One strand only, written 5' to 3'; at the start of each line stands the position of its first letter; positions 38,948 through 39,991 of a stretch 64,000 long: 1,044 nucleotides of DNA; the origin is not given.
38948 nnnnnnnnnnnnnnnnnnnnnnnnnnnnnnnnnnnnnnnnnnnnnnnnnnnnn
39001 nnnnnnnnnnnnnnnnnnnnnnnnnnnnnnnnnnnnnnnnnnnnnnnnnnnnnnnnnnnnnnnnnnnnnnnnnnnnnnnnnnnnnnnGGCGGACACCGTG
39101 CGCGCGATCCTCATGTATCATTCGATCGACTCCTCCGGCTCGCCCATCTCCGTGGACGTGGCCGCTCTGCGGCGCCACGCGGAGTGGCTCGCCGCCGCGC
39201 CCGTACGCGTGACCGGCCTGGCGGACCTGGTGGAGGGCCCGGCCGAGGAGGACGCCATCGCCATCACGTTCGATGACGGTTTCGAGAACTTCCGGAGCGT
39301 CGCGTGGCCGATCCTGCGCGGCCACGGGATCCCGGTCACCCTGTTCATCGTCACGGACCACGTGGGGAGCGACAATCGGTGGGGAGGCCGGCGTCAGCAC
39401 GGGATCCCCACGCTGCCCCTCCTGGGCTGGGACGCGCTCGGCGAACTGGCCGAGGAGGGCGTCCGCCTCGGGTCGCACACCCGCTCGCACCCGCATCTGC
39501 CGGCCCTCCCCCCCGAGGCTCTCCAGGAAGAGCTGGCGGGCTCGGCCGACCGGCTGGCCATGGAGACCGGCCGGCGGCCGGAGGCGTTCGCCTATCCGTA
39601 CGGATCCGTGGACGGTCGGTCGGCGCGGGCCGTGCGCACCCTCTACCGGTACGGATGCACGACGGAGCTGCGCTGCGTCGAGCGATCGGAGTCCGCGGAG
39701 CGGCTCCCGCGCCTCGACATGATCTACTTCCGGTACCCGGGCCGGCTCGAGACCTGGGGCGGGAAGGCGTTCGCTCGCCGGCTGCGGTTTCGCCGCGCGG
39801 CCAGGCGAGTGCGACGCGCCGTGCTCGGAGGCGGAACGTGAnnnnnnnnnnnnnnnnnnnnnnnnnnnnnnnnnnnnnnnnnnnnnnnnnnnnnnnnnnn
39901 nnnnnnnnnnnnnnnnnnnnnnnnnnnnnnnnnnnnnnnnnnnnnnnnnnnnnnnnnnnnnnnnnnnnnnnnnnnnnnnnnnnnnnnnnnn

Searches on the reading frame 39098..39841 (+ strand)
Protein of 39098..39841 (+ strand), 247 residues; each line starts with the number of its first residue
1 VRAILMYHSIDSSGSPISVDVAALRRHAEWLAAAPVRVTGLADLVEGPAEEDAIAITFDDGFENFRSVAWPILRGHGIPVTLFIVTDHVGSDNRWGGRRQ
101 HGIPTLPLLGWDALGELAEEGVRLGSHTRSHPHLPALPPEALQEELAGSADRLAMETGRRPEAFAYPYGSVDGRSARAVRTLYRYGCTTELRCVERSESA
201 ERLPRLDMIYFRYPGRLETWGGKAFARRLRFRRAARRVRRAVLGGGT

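Call 14: search_protein_families(library=pfam, proteins=[window:39098-39841:+])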
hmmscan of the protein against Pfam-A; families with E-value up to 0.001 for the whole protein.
window:39098-39841:+ (247 aa): 1 family
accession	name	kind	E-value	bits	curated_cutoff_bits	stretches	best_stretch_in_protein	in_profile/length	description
PF01522.26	Polysacc_deac_1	-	7.6e-25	87.7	23.1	1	48-181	3-118/124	Polysaccharide deacetylase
